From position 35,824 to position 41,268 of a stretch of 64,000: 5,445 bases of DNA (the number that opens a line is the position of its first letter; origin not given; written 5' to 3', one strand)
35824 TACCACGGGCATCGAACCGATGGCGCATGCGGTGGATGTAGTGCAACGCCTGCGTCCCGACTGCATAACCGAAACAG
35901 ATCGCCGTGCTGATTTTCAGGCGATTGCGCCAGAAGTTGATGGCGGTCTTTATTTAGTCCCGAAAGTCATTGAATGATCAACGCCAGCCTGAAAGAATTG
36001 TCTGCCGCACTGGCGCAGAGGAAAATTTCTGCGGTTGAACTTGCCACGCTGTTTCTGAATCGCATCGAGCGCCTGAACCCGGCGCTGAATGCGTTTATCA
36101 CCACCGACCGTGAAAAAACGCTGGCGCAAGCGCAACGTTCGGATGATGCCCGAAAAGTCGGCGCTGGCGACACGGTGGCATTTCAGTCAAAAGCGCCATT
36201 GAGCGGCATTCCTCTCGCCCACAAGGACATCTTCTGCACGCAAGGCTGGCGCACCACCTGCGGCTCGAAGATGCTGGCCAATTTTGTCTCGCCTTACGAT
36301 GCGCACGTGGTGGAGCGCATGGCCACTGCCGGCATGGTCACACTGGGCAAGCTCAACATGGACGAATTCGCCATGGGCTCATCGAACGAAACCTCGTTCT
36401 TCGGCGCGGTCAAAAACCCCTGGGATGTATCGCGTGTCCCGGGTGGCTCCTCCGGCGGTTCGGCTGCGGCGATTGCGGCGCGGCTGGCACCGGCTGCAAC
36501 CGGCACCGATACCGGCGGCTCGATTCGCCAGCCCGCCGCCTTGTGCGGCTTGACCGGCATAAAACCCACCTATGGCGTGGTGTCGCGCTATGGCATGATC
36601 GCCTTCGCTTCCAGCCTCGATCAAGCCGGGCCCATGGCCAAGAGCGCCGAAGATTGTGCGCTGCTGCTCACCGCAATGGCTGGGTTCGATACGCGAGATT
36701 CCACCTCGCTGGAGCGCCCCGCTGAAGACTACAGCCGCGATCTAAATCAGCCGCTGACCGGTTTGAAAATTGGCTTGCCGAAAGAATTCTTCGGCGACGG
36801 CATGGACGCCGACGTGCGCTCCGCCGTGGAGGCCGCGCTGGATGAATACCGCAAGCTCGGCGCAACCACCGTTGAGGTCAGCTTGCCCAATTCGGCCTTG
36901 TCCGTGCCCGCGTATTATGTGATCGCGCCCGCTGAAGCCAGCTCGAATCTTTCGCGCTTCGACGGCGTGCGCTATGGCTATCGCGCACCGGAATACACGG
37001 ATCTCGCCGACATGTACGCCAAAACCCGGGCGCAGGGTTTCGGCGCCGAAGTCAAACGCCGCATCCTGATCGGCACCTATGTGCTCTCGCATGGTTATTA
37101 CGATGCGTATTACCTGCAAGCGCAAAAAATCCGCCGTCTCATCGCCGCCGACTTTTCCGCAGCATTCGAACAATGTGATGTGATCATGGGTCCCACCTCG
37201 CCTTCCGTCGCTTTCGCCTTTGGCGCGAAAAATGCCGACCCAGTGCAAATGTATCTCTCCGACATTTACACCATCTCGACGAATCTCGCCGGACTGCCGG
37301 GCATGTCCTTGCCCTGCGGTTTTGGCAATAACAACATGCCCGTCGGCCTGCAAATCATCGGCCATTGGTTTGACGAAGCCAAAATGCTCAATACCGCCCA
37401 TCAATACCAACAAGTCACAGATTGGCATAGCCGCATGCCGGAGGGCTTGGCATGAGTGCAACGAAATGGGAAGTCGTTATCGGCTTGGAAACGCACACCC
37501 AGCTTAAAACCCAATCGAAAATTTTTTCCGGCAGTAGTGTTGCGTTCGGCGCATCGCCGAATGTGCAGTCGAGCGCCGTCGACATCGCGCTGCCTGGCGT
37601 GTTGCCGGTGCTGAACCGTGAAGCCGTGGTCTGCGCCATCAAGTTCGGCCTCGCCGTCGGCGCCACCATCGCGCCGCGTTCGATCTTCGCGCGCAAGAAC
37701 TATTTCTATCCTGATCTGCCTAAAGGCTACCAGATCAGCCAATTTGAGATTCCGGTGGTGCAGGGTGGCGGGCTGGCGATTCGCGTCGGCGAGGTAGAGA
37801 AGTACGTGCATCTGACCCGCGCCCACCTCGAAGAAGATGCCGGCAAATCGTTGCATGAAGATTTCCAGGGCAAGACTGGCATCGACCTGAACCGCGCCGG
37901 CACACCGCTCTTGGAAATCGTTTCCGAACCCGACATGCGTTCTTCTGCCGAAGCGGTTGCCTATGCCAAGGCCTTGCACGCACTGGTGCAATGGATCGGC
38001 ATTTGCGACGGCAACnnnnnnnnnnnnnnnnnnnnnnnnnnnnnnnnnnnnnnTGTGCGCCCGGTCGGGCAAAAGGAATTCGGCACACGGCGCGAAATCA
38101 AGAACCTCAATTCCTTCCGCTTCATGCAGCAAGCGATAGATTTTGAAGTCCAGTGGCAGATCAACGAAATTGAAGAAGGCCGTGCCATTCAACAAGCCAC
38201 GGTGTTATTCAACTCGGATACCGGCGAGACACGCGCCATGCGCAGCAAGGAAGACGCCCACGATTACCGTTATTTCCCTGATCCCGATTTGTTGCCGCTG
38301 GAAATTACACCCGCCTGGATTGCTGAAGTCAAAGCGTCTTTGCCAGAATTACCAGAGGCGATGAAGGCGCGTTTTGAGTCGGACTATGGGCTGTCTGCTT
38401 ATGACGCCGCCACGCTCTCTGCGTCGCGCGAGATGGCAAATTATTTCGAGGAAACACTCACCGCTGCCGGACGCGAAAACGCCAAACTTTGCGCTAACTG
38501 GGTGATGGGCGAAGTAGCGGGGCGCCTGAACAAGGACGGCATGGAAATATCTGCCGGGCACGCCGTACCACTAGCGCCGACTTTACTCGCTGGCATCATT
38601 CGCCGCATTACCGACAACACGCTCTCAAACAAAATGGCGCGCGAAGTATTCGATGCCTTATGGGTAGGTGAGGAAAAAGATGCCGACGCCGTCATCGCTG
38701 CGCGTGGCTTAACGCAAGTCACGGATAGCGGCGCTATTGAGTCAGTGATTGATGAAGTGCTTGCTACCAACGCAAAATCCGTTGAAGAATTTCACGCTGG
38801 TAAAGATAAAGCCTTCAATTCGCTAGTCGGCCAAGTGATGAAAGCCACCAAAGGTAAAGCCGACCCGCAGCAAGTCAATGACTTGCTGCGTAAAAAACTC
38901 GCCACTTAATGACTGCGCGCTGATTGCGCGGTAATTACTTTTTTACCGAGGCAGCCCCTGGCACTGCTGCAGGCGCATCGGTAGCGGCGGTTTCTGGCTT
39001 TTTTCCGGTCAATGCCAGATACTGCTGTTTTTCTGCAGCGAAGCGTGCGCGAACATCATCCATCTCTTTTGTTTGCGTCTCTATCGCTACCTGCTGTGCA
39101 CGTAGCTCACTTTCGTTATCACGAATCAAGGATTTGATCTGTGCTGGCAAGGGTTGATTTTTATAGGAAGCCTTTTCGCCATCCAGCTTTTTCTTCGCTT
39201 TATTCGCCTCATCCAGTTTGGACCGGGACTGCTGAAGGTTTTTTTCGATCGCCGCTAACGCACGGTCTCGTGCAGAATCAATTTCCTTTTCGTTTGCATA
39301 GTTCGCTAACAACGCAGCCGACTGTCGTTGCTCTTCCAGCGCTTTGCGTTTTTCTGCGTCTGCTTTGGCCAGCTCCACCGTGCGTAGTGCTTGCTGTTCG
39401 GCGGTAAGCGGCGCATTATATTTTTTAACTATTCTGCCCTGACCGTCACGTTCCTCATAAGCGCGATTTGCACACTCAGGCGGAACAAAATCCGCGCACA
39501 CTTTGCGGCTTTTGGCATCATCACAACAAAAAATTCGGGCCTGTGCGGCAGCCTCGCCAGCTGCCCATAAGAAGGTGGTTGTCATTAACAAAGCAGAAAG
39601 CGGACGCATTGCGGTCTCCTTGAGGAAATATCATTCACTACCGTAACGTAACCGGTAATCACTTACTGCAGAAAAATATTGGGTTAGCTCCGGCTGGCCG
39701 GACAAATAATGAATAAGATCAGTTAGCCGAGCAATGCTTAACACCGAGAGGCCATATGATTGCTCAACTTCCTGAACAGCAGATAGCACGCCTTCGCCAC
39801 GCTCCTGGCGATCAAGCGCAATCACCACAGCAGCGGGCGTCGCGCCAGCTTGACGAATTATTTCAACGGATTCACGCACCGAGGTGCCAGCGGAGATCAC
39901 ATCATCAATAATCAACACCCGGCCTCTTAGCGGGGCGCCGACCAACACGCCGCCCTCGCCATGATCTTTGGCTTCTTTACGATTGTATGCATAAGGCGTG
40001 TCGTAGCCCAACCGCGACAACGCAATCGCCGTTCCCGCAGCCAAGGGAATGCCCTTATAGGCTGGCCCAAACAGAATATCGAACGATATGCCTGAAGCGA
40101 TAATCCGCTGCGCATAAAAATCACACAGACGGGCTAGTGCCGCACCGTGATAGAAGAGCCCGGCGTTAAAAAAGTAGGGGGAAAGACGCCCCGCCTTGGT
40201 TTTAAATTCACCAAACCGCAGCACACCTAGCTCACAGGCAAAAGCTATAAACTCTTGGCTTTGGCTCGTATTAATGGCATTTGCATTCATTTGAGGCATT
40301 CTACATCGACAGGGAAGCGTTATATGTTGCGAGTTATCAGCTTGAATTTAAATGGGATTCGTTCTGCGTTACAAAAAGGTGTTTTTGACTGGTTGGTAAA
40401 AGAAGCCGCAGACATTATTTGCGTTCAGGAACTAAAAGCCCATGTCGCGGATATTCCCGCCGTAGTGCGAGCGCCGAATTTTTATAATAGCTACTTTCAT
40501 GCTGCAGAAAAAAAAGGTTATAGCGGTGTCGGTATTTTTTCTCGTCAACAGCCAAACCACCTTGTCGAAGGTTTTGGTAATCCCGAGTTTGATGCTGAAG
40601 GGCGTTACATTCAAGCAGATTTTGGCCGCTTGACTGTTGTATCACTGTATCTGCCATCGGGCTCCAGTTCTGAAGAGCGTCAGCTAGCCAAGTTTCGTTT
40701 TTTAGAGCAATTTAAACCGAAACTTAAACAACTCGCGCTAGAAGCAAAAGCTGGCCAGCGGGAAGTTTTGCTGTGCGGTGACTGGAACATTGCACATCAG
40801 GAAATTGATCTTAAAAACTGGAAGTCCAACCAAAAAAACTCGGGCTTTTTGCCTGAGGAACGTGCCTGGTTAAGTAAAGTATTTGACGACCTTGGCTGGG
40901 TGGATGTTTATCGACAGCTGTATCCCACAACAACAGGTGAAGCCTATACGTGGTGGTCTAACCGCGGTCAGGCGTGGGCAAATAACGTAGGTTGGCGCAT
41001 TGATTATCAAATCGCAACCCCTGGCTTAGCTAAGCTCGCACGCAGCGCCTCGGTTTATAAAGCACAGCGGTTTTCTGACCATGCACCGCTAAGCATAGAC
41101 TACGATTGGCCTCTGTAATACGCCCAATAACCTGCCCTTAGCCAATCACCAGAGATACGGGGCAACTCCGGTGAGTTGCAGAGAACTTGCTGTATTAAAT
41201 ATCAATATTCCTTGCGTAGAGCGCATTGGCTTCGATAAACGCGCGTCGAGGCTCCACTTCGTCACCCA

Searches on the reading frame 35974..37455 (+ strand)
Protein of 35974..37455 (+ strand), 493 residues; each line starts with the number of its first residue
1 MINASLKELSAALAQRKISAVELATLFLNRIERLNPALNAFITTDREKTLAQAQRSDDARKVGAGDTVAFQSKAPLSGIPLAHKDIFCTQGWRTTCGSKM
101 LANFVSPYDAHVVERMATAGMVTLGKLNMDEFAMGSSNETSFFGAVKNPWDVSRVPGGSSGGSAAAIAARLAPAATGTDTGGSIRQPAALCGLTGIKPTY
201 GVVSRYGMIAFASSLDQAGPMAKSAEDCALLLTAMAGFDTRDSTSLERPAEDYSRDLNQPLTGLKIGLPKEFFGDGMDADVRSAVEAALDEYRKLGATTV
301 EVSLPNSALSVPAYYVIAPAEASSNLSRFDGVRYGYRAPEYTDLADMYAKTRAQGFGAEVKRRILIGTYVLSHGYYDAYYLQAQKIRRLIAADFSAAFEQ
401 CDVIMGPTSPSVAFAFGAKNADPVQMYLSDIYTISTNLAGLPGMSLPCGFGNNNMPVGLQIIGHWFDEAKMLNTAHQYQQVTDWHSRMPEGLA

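Call 9: search_protein_families(library=pfam, proteins=[window:35974-37455:+])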
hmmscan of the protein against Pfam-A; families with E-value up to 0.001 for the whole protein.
window:35974-37455:+ (493 aa): 1 family
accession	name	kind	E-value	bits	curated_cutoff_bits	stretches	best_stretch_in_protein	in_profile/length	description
PF01425.27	Amidase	-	7.2e-150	500.4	27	1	23-472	2-445/445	Amidase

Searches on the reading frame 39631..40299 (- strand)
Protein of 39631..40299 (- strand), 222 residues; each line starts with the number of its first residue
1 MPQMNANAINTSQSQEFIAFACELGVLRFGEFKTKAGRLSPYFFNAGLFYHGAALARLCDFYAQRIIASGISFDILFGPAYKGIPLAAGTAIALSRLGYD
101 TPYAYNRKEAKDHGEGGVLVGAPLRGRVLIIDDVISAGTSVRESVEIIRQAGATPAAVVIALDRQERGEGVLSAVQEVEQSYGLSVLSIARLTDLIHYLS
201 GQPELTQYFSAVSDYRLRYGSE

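Call 42: search_protein_families(library=pfam, proteins=[window:39631-40299:-], max_evalue=0.00001)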
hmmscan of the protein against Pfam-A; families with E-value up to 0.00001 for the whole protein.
window:39631-40299:- (222 aa): 1 family
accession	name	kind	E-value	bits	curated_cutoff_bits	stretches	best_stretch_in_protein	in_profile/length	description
PF00156.33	Pribosyltran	-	7.3e-13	48.6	26.3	1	51-169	7-131/158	Phosphoribosyl transferase domain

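Call 44: search_protein_families(library=ncbifam, proteins=[window:39631-40299:-], max_evalue=0.001)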
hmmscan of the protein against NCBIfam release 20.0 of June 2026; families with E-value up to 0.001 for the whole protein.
window:39631-40299:- (222 aa): 16 families
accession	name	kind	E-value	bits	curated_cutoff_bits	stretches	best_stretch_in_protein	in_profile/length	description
TIGR00336.1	pyrE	equivalog_domain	8.5e-56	188.4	106.8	1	20-195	2-173/173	orotate phosphoribosyltransferase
NF004034.0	PRK05500.1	equivalog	7.2e-17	61.1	656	1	5-197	278-461/478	bifunctional orotidine-5'-phosphate decarboxylase/orotate phosphoribosyltransferase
TIGR01367.1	pyrE_Therm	equivalog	5.9e-15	55.4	150.25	1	24-168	9-148/187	orotate phosphoribosyltransferase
NF010382.0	PRK13809.1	equivalog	1.4e-11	44.2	208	1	18-208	14-194/210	orotate phosphoribosyltransferase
NF002620.0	PRK02277.1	subfamily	3.1e-11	43.3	115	1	58-166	72-182/201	orotate phosphoribosyltransferase-like protein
NF001729.0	PRK00455.1-3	equivalog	7.4e-09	35.3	245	1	32-158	34-159/231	orotate phosphoribosyltransferase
NF004689.0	PRK06031.1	equivalog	2.2e-08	33.6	175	1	126-175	155-204/233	phosphoribosyltransferase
NF045507.1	transregGfcR_Halo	equivalog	4.7e-08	32.8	300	1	55-167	79-195/215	transcriptional regulator GfcR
NF005592.0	PRK07322.1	subfamily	6.2e-07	29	143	1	127-166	122-161/180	adenine phosphoribosyltransferase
NF006328.0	PRK08558.1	equivalog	1.5e-05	24.7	184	1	127-167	178-218/238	adenine phosphoribosyltransferase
NF009211.0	PRK12560.1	equivalog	8.6e-05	22.4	188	1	72-167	51-156/187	adenine phosphoribosyltransferase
NF006671.0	PRK09219.1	equivalog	0.00014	21.4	177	1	127-193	119-179/192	xanthine phosphoribosyltransferase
NF040646.1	HPT_Archaea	equivalog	0.00021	21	200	1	126-171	115-160/184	hypoxanthine/guanine phosphoribosyltransferase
NF002635.0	PRK02304.1-4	subfamily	0.00021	20.9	146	1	127-170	117-160/188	adenine phosphoribosyltransferase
NF002095.0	PRK00934.1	equivalog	0.00057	19.1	296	1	127-158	207-238/287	ribose-phosphate diphosphokinase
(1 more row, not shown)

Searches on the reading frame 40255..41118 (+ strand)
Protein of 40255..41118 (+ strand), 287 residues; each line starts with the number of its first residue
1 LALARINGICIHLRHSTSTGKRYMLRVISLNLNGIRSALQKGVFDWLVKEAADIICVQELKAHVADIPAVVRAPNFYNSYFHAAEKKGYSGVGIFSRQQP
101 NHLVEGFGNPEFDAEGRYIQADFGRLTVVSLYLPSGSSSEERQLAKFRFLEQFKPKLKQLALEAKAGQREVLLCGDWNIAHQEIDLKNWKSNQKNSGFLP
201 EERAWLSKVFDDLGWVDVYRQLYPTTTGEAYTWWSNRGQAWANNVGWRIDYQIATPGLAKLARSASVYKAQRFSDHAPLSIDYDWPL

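Call 42: search_protein_families(library=pfam, proteins=[window:40255-41118:+], max_evalue=0.00001)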
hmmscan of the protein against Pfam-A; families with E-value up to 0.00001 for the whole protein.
window:40255-41118:+ (287 aa): 1 family
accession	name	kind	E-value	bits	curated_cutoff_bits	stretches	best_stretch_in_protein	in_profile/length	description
PF03372.29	Exo_endo_phos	-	7.2e-32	111.3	24.5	1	29-276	2-225/225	Endonuclease/Exonuclease/phosphatase family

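Call 44: search_protein_families(library=ncbifam, proteins=[window:40255-41118:+], max_evalue=0.001)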
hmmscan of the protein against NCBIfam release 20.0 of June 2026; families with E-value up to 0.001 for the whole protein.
window:40255-41118:+ (287 aa): 4 families
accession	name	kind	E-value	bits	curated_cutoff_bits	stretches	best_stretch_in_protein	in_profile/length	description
TIGR00633.1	xth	equivalog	3.3e-76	256.2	99.05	1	25-283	1-254/255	exodeoxyribonuclease III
TIGR00195.1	exoDNase_III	equivalog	3.5e-69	233.2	182.55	1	25-281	1-252/254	exodeoxyribonuclease III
NF010489.0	PRK13911.1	equivalog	3.5e-49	167.8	503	1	26-281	2-247/250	exodeoxyribonuclease III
NF008733.0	PRK11756.1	equivalog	9e-39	133.3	280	1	26-282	2-266/269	exodeoxyribonuclease III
